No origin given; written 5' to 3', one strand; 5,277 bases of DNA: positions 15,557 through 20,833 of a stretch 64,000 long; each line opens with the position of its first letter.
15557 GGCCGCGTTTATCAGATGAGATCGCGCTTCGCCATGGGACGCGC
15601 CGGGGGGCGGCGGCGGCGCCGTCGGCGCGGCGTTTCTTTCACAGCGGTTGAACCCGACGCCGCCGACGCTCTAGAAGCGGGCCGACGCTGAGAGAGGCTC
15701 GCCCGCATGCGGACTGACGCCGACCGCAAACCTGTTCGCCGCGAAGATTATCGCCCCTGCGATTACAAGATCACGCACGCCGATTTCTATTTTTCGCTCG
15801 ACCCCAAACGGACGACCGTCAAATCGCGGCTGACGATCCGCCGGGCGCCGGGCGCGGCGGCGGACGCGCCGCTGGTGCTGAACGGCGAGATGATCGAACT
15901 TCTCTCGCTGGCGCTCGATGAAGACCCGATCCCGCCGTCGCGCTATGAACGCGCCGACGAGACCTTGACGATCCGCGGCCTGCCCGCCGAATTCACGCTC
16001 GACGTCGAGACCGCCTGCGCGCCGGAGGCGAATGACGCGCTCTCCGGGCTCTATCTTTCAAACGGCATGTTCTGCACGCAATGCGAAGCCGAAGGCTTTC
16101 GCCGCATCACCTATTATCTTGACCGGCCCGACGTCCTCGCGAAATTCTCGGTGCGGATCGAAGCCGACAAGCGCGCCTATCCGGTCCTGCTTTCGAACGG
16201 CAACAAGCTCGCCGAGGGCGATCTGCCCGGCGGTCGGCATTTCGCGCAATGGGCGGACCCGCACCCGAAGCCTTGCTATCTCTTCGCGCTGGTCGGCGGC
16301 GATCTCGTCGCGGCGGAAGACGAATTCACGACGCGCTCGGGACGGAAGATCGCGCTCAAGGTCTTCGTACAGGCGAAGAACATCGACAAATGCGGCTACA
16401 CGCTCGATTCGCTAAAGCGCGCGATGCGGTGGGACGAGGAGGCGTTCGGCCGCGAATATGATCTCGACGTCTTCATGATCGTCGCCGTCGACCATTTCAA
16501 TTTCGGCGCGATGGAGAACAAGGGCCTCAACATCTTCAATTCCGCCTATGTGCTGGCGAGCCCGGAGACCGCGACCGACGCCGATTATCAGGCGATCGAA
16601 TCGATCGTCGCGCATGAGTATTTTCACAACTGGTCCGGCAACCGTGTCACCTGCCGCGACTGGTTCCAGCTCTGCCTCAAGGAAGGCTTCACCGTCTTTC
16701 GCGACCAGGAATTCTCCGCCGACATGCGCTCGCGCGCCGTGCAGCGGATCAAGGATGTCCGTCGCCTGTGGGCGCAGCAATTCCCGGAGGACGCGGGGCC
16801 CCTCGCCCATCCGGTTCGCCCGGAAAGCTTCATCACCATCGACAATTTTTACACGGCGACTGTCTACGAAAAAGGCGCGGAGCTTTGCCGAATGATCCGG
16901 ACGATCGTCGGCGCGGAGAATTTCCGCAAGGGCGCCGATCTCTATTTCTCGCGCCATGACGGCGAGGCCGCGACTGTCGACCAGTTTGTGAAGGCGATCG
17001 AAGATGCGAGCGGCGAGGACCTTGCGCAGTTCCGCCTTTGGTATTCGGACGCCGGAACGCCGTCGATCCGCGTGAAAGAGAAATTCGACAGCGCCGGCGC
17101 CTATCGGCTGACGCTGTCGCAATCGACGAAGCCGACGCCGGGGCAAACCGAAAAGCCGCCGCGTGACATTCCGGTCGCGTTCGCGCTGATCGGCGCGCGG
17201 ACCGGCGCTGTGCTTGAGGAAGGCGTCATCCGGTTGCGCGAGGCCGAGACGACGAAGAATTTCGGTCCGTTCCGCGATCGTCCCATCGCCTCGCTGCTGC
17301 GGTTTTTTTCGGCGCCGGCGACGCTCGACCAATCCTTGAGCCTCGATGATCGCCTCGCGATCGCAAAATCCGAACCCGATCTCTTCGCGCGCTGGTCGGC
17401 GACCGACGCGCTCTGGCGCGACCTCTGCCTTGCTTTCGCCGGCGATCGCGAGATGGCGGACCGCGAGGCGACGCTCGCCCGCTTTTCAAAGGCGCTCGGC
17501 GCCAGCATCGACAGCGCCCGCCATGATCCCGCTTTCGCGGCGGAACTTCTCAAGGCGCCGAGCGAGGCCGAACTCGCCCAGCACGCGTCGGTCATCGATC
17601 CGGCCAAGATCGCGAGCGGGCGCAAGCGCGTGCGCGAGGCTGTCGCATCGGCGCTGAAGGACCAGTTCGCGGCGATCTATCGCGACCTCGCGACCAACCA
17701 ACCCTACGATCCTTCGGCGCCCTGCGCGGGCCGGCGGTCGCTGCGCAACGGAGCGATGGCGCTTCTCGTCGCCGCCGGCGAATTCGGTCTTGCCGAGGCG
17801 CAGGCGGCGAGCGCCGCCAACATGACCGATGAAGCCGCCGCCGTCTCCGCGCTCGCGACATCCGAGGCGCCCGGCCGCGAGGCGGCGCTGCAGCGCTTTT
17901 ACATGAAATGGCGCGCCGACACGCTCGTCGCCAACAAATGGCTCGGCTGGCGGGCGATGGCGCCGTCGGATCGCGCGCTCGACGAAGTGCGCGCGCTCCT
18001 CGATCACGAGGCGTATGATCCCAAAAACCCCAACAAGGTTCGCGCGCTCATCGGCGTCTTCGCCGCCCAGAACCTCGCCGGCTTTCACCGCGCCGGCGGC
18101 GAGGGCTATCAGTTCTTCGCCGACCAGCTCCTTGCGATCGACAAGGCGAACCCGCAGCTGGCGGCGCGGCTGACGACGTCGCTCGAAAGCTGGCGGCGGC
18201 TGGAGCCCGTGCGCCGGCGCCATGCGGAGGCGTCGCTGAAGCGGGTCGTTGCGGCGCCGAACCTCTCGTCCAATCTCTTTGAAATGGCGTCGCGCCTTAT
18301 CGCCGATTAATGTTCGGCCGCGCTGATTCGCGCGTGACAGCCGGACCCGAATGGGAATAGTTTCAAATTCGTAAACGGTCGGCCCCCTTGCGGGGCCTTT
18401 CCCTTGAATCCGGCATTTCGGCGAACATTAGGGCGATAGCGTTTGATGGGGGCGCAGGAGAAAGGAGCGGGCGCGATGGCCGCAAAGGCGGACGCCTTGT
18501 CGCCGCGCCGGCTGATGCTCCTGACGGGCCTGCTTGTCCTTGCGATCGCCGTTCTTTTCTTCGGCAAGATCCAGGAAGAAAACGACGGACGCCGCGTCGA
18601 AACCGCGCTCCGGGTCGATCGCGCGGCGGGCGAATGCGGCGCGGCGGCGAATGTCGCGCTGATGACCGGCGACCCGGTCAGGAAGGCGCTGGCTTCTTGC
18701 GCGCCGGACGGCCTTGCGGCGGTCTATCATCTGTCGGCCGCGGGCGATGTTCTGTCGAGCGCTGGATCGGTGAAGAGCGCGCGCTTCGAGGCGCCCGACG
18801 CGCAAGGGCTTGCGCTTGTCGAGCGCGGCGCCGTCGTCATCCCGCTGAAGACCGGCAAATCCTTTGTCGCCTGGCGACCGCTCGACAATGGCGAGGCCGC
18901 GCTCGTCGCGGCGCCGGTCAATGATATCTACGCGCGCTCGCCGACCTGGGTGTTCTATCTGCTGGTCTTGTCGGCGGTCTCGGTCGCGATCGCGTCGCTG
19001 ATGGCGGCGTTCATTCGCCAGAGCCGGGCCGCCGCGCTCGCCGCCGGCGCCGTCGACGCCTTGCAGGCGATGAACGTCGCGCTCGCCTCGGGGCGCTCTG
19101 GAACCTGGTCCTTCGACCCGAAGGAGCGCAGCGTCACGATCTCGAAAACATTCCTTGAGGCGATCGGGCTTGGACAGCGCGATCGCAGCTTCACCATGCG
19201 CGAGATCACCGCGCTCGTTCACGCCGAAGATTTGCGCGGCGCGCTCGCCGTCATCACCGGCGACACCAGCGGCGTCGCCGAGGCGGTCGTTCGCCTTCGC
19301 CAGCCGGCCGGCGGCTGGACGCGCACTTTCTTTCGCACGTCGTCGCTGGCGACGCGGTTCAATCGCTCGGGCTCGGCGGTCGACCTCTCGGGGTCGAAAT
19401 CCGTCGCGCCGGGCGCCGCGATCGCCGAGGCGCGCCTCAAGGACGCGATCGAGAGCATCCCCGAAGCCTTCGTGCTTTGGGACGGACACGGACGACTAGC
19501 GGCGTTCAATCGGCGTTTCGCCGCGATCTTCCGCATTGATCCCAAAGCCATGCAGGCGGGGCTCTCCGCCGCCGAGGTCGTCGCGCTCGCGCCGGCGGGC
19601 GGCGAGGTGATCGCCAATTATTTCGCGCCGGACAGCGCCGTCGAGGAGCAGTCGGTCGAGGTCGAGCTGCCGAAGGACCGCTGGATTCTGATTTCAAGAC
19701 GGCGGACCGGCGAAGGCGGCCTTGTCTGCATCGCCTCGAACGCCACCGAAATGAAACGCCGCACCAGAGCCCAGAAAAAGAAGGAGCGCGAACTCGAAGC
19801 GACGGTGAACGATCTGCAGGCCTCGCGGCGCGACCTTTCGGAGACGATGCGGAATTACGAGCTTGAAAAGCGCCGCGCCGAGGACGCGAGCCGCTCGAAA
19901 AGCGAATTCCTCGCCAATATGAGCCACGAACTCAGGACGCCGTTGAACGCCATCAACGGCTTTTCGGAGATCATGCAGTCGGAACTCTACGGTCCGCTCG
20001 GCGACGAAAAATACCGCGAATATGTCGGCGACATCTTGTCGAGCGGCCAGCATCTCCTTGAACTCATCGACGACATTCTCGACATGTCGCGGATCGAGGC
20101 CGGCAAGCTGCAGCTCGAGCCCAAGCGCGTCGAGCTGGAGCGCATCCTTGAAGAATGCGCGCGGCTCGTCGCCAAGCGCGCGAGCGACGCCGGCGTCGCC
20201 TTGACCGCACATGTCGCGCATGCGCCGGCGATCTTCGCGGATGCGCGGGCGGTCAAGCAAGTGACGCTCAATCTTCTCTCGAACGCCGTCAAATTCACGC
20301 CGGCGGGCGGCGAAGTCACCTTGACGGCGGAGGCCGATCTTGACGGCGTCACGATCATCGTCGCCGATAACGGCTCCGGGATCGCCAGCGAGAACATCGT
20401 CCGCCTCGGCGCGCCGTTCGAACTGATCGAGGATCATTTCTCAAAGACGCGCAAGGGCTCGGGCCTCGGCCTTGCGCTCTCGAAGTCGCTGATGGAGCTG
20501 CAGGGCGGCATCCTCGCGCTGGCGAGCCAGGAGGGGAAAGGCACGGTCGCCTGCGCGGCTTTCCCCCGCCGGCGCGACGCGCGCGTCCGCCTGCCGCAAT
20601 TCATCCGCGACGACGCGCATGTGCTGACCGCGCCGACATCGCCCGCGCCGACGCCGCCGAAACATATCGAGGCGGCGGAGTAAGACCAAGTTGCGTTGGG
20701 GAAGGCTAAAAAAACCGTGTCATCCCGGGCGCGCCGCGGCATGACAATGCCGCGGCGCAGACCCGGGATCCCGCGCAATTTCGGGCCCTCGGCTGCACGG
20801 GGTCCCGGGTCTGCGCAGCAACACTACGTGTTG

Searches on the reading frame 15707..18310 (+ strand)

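Call 19: search_protein_families(library=pfam, proteins=[window:15707-18310:+])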
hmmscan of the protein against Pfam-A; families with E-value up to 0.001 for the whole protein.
window:15707-18310:+ (867 aa): 4 families
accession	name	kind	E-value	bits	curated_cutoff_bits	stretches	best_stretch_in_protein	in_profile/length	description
PF17432.8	DUF3458_C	-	2.2e-96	323.4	24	1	547-865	2-319/320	Domain of unknown function (DUF3458_C) ARM repeats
PF01433.26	Peptidase_M1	-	2.8e-54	184.4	27.7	1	231-442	1-214/218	Peptidase family M1 domain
PF11940.14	DUF3458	-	1.5e-21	77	28.6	1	450-542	1-94/95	Domain of unknown function (DUF3458) Ig-like fold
PF17900.6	Peptidase_M1_N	-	3.2e-14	53.9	25.8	1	28-192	8-186/186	Peptidase M1 N-terminal domain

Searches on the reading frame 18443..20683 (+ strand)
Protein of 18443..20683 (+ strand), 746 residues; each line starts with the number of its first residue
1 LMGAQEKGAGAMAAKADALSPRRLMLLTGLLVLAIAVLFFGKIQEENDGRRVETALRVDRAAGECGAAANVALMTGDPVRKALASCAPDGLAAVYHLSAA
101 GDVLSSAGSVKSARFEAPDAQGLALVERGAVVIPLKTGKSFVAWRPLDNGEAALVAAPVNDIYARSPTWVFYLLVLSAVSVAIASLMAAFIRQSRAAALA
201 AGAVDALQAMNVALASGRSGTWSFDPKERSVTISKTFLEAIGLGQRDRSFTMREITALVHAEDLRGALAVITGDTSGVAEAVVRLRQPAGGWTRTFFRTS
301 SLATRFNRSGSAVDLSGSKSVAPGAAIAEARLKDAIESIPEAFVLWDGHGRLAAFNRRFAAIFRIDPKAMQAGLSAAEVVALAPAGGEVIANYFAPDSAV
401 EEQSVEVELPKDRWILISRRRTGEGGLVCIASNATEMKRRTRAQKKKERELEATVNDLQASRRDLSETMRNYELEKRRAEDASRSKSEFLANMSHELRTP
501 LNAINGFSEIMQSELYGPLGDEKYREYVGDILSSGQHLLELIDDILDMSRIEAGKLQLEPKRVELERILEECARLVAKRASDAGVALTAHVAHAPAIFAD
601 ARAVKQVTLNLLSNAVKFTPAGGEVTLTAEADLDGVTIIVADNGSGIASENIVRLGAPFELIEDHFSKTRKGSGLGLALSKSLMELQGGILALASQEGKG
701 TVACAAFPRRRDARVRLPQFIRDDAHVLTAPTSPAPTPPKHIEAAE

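Call 19: search_protein_families(library=pfam, proteins=[window:18443-20683:+])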
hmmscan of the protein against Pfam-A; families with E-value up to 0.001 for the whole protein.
window:18443-20683:+ (746 aa): 4 families
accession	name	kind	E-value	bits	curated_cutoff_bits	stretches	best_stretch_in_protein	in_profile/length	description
PF00512.31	HisKA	-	1.1e-22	80.2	26.9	1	485-554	1-66/66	His Kinase A (phospho-acceptor) domain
PF02518.31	HATPase_c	-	1.5e-21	77.4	26.4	1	600-709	2-109/111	Histidine kinase-, DNA gyrase B-, and HSP90-like ATPase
PF12860.13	PAS_7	-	4.6e-10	40.1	27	1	336-440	1-113/115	PAS fold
PF13581.12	HATPase_c_2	-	5.5e-05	23.6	27.4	1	610-685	38-110/127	Histidine kinase-like ATPase domain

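Call 37: find_homologous_proteins(query=window:18443-20683:+, max_evalue=1e-50)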
Query window:18443-20683:+ (746 aa): 2679 proteins with E <= 1e-50 among 8000 candidates; the best 120 are listed.
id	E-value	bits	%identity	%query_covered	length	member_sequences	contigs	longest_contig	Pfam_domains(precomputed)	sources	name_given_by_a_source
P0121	0.0e+0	1572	100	99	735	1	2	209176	PF12860.14,PF02518.32,PF00512.32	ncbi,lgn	-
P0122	0.0e+0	1375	86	99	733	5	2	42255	PF12860.14,PF13581.13,PF02518.32,PF00512.32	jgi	jgi:two-component system cell cycle sensor histidine kinase PleC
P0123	0.0e+0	1346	84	100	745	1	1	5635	PF12860.14,PF02518.32,PF00512.32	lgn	-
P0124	0.0e+0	1319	83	100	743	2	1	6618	PF12860.14,PF13581.13,PF02518.32,PF00512.32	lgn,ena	-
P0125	0.0e+0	1319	82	100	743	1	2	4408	PF12860.14,PF02518.32,PF00512.32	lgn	-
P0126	0.0e+0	1317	82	100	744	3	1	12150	PF12860.14,PF02518.32,PF00512.32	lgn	-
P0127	0.0e+0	1317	83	99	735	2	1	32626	PF12860.14,PF13581.13,PF02518.32,PF00512.32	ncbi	ncbi:MAG: ATP-binding protein [Pseudomonadota bacterium]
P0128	0.0e+0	1317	81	100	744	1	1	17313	PF12860.14,PF02518.32,PF00512.32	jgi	jgi:two-component system cell cycle sensor histidine kinase PleC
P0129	0.0e+0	1314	81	100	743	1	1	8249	PF12860.14,PF02518.32,PF00512.32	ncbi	-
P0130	0.0e+0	1309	81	100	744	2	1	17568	PF12860.14,PF02518.32,PF00512.32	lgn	-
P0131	0.0e+0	1300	81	100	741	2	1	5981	PF12860.14,PF02518.32,PF00512.32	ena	-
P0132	0.0e+0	1290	80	100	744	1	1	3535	PF12860.14,PF13581.13,PF02518.32,PF00512.32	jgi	jgi:two-component system cell cycle sensor histidine kinase PleC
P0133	0.0e+0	1288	80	100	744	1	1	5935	PF12860.14,PF02518.32,PF00512.32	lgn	-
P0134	0.0e+0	1287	79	100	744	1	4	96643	PF12860.14,PF13581.13,PF02518.32,PF00512.32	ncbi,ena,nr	ncbi:MAG: hypothetical protein A3E78_00510 [Alphaproteobacteria bacterium RIFCSPHIGHO2_12_FULL_63_12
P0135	0.0e+0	1283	79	100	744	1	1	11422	PF12860.14,PF02518.32,PF00512.32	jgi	jgi:two-component system cell cycle sensor histidine kinase PleC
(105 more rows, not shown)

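Call 38: find_encoding_contigs(protein=P0121, flank=3000, max_places=4)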
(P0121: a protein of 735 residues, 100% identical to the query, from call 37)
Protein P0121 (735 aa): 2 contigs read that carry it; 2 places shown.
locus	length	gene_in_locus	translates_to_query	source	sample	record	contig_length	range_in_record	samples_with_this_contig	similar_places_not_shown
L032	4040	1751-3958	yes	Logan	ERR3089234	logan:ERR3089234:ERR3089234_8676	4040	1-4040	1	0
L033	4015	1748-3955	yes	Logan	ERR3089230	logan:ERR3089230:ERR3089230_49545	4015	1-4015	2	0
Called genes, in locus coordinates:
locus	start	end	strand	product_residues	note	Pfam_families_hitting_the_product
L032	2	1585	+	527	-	?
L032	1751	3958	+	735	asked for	PF12860:PAS_7, PF00512:HisKA, PF02518:HATPase_c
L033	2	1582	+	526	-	?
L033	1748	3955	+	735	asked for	PF12860:PAS_7, PF00512:HisKA, PF02518:HATPase_c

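Call 39: find_encoding_contigs(protein=P0122, flank=10000, max_places=3)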
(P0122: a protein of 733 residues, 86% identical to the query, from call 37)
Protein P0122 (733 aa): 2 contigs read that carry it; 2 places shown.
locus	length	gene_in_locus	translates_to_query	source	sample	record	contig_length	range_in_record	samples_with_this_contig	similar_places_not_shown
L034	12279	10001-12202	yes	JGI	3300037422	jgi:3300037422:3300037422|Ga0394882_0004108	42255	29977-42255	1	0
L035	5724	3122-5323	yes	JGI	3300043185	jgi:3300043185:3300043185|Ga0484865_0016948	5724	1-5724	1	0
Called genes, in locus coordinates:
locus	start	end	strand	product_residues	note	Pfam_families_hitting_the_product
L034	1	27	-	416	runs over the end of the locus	PF04932:Wzy_C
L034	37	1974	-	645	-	PF02824:TGS, PF07973:tRNA_SAD, PF00587:tRNA-synt_2b, PF03129:HGTP_anticodon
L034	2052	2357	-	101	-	PF01809:YidD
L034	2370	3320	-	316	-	PF01118:Semialdhyde_dh, PF22698:Semialdhyde_dhC_1, PF02774:Semialdhyde_dhC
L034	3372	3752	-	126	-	PF01850:PIN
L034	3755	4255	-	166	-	-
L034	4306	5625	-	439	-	PF00696:AA_kinase, PF04768:NAT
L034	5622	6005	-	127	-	PF01541:GIY-YIG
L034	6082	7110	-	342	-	PF02729:OTCace_N, PF00185:OTCace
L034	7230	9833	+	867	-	PF17900:Peptidase_M1_N, PF01433:Peptidase_M1, PF11940:DUF3458, PF17432:DUF3458_C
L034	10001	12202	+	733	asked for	PF12860:PAS_7, PF00512:HisKA, PF13581:HATPase_c_2 (weak), PF02518:HATPase_c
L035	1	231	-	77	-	?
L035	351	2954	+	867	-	PF17900:Peptidase_M1_N, PF01433:Peptidase_M1, PF11940:DUF3458, PF17432:DUF3458_C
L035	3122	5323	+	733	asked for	PF12860:PAS_7, PF00512:HisKA, PF13581:HATPase_c_2 (weak), PF02518:HATPase_c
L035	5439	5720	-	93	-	PF13801:Metal_resist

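Call 60: search_protein_families(library=ncbifam, proteins=[window:18443-20683:+])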
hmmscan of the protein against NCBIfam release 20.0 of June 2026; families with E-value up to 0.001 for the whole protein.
window:18443-20683:+ (746 aa): 77 families (the best 25 are shown)
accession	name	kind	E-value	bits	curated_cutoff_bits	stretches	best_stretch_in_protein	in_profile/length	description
TIGR02956.1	TMAO_torS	equivalog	1.7e-59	201.9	676.5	1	441-701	418-674/967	TMAO reductase system sensor histidine kinase/response regulator TorS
NF050805.1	CellDivHKDivJCaul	equivalog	2.7e-59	200.8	1000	1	463-708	272-519/531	cell cycle sensor histidine kinase DivJ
NF041593.1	histid_kinase_PdhS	equivalog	2.7e-55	187.8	2000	1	475-711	791-1037/1041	cell-division control histidine kinase PdhS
NF046044.1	PnpS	equivalog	5.9e-53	180.3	400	1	433-704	119-386/390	two-component system histidine kinase PnpS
NF038297.2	hybrid_HK_HrmK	equivalog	9.9e-53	179.7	725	1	441-714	191-462/607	hybrid histidine kinase/response regulator HrmK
TIGR02966.1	phoR_proteo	equivalog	1.6e-50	172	334.2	1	480-702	108-328/333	phosphate regulon sensor histidine kinase PhoR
NF041947.1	LuxQ_Vibrio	equivalog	1.3e-47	162.2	1200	1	467-705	453-692/843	quorum-sensing autoinducer 2 sensor kinase/phosphatase LuxQ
NF008318.0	PRK11107.1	equivalog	2.9e-47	161.3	890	1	472-702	279-511/920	two-component sensor histidine kinase BarA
NF047874.1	MASE3_PAS_HK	subfamily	3e-47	161.8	560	1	463-709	373-625/655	MASE3 domain-containing sensor histidine kinase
NF045901.1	HisKinLetSLeg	equivalog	5e-45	153.8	1650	1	435-702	241-511/906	two-component system sensor histidine kinase LetS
NF011874.0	PRK15347.1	equivalog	2.3e-44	151.7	852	1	471-711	383-616/921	two component system sensor kinase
NF041831.1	NO_HK_NahK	exception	1.5e-39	135.7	1500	2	447-713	453-715/854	hybrid sensor histidine kinase/response regulator NahK/ErcS'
NF008302.0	PRK11091.1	equivalog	1.1e-38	133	838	1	463-702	264-498/779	aerobic respiration two-component sensor histidine kinase ArcB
NF008543.0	PRK11466.1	equivalog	1.5e-37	129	982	1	448-712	406-665/914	TMAO reductase system sensor histidine kinase/response regulator TorS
NF008099.0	PRK10841.1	equivalog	1.1e-35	122.6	920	1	477-702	461-683/949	two-component system sensor histidine kinase RcsC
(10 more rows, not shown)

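Call 72: find_encoding_contigs(protein=P0249, flank=2500, max_places=10)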
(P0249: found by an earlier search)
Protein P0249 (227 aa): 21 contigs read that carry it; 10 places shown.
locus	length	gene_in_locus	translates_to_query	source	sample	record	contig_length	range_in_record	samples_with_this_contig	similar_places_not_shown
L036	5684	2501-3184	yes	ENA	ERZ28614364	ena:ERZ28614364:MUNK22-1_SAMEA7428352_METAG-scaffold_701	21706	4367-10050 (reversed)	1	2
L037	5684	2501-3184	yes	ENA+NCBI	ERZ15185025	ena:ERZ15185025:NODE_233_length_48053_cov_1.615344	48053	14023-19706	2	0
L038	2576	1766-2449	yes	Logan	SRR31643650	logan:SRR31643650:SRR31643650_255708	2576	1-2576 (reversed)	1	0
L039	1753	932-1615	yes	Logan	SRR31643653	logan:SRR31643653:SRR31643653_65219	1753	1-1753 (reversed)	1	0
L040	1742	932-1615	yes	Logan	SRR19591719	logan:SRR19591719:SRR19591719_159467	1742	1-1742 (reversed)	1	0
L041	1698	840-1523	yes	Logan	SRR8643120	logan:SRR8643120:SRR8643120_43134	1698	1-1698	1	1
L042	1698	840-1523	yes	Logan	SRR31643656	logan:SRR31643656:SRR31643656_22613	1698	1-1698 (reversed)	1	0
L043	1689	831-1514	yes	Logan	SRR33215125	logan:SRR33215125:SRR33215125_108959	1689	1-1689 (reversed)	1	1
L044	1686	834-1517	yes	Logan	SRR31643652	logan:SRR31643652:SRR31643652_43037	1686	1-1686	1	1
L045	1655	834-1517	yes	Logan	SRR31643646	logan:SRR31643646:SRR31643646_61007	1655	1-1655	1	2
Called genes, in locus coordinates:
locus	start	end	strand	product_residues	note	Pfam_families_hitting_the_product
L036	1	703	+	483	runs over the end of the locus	-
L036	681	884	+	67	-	-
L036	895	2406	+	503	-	PF00089:Trypsin, PF13365:Trypsin_2, PF00595:PDZ (weak), PF13180:PDZ_2, PF17820:PDZ_6 (weak), PF00595:PDZ (weak), PF13180:PDZ_2, PF17820:PDZ_6 (weak)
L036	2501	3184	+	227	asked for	PF00072:Response_reg, PF00486:Trans_reg_C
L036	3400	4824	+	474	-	PF00672:HAMP, PF00512:HisKA, PF02518:HATPase_c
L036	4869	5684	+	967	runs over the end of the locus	PF03710:GlnE, PF08335:GlnD_UR_UTase, PF03710:GlnE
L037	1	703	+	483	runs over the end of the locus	-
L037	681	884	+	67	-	-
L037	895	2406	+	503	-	PF00089:Trypsin, PF13365:Trypsin_2, PF00595:PDZ (weak), PF13180:PDZ_2, PF17820:PDZ_6 (weak), PF00595:PDZ (weak), PF13180:PDZ_2, PF17820:PDZ_6 (weak)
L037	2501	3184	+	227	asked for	PF00072:Response_reg, PF00486:Trans_reg_C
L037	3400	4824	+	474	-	PF00672:HAMP, PF00512:HisKA, PF02518:HATPase_c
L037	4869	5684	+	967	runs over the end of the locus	PF03710:GlnE, PF08335:GlnD_UR_UTase, PF03710:GlnE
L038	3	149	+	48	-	?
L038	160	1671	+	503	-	PF00089:Trypsin, PF13365:Trypsin_2, PF00595:PDZ (weak), PF13180:PDZ_2, PF17820:PDZ_6 (weak), PF00595:PDZ (weak), PF13180:PDZ_2, PF17820:PDZ_6 (weak)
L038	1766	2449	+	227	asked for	PF00072:Response_reg, PF00486:Trans_reg_C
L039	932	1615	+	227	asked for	PF00072:Response_reg, PF00486:Trans_reg_C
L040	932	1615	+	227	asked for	PF00072:Response_reg, PF00486:Trans_reg_C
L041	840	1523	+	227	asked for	PF00072:Response_reg, PF00486:Trans_reg_C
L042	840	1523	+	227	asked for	PF00072:Response_reg, PF00486:Trans_reg_C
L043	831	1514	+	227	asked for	PF00072:Response_reg, PF00486:Trans_reg_C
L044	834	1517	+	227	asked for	PF00072:Response_reg, PF00486:Trans_reg_C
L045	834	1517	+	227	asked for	PF00072:Response_reg, PF00486:Trans_reg_C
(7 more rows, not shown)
